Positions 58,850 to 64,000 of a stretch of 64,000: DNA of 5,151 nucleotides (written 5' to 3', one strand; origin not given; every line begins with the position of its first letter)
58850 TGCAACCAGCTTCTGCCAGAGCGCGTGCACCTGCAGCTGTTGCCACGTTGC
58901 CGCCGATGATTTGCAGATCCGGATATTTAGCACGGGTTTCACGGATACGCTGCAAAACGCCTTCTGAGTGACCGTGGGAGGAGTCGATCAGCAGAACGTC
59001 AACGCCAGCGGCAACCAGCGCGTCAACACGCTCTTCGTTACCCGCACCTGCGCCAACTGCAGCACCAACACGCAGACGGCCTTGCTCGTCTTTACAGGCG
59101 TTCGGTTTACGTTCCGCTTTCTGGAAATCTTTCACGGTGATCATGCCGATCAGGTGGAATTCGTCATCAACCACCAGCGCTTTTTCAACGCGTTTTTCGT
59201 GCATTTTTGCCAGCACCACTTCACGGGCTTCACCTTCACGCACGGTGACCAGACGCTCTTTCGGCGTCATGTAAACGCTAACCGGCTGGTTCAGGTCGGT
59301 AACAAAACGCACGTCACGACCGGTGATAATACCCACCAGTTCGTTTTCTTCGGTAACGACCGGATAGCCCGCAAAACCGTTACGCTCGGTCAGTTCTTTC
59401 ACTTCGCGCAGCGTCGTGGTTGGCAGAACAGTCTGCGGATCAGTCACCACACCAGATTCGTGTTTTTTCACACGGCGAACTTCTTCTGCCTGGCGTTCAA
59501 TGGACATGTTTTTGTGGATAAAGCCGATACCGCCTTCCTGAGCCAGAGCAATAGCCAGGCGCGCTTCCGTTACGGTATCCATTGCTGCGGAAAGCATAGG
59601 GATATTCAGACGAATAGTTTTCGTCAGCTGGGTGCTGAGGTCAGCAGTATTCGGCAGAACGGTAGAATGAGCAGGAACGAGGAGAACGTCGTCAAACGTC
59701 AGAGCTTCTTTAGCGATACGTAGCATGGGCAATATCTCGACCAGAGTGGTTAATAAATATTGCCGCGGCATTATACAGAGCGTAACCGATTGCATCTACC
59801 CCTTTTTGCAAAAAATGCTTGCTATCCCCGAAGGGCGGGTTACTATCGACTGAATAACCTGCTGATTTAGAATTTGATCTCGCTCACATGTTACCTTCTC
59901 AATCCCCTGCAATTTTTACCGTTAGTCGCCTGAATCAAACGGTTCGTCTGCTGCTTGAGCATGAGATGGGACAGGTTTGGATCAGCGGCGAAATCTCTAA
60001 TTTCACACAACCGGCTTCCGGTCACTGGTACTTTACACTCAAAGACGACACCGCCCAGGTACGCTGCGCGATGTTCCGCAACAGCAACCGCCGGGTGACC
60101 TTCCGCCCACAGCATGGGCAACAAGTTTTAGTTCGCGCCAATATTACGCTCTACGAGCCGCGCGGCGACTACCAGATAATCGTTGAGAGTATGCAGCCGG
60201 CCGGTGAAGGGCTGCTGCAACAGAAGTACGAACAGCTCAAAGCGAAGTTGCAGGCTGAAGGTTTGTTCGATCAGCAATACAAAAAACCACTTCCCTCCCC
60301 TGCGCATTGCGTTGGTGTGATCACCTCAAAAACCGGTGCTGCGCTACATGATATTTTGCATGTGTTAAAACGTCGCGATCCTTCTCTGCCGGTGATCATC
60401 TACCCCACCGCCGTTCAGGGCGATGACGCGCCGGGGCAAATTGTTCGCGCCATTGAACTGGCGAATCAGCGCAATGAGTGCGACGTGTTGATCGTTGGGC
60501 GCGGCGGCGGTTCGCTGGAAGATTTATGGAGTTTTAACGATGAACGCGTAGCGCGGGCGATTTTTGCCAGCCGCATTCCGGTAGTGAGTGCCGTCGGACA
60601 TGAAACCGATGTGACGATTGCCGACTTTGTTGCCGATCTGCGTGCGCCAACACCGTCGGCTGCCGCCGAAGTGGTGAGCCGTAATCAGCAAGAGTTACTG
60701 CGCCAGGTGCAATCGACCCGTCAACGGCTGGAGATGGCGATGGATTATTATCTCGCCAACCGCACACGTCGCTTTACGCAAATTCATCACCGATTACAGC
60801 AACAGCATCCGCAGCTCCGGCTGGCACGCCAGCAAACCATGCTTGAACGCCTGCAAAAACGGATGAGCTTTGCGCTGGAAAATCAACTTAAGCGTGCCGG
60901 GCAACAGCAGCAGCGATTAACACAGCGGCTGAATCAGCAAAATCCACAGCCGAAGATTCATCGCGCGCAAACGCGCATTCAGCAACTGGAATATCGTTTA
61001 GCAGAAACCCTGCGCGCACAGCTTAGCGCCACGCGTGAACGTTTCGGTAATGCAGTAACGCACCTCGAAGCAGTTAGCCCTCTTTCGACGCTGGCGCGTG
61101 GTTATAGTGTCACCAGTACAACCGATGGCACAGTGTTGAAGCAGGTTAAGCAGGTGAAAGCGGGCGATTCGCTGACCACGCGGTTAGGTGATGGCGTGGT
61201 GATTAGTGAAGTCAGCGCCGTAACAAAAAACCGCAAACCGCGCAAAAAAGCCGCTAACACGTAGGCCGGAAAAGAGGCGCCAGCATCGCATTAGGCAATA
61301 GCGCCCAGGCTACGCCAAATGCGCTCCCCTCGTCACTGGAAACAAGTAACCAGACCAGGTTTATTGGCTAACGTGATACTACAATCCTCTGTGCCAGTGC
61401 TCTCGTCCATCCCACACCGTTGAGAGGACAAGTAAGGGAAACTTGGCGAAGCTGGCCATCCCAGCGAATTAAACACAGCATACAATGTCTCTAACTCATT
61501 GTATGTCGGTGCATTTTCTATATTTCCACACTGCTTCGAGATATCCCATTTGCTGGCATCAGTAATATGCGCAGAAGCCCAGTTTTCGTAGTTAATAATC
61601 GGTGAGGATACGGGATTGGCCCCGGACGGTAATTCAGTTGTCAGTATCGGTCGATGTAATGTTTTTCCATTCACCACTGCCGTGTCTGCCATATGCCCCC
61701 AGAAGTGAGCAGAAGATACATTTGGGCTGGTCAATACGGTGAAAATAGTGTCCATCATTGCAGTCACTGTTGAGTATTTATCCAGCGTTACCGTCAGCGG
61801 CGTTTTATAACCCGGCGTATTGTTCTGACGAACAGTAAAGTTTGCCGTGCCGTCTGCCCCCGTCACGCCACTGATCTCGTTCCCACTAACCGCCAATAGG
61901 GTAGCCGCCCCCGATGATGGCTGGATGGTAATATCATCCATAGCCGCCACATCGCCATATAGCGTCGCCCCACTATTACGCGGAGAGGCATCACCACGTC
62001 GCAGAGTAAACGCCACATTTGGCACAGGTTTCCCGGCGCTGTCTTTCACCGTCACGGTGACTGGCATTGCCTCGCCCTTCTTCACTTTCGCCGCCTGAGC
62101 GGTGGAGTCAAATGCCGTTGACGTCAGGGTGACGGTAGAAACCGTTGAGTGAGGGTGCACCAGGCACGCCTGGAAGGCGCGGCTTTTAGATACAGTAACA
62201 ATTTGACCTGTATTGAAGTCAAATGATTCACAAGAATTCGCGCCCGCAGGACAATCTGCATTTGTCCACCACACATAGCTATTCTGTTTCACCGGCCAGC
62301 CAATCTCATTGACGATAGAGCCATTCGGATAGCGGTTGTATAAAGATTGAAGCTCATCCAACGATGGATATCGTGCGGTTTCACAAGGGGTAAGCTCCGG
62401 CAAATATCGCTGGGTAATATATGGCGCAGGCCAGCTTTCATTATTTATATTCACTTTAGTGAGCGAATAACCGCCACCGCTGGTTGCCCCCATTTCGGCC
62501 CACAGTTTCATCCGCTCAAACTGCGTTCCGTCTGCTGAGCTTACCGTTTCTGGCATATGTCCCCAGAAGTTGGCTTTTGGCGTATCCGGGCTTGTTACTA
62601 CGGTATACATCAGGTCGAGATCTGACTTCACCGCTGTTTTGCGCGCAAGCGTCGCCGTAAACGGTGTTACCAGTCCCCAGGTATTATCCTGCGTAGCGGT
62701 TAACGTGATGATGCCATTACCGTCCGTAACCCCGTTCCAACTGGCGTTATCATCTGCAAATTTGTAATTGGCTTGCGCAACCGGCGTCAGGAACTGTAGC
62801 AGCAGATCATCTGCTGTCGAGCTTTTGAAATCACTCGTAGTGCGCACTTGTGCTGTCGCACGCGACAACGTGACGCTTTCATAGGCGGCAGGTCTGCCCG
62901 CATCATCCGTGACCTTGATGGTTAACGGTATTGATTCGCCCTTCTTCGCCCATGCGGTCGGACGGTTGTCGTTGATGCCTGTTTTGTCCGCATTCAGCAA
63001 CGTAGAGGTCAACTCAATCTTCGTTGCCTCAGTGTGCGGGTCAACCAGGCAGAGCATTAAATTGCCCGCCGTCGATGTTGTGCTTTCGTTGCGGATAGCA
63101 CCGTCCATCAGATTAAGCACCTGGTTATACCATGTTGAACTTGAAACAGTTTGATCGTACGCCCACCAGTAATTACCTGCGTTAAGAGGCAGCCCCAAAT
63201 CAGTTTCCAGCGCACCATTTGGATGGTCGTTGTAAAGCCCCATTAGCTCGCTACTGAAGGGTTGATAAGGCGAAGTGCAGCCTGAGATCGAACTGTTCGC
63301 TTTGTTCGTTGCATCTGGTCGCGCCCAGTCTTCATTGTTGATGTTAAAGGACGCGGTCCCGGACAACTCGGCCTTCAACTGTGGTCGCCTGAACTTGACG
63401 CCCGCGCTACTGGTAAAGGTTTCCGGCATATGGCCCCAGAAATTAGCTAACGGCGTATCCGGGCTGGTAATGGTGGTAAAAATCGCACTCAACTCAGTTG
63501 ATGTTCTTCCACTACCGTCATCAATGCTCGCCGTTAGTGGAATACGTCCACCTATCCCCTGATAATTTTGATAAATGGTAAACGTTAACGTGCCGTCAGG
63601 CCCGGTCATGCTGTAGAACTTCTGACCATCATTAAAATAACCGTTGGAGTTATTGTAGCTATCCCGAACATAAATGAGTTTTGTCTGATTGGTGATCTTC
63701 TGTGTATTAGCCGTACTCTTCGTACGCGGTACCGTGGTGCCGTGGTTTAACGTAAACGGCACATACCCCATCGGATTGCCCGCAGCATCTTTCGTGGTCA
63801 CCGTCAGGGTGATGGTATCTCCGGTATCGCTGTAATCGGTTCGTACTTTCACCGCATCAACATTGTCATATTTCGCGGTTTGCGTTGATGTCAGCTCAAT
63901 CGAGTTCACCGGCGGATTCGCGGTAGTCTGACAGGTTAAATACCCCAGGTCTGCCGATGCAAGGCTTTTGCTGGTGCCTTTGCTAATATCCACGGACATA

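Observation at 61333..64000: Giant Ig-like repeat adhesin gene convergent on xseA: three tandem modules of about 870 bp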

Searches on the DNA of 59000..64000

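Call 74: search_rna_families(source=window, start=59000, end=64000, threshold=gathering)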
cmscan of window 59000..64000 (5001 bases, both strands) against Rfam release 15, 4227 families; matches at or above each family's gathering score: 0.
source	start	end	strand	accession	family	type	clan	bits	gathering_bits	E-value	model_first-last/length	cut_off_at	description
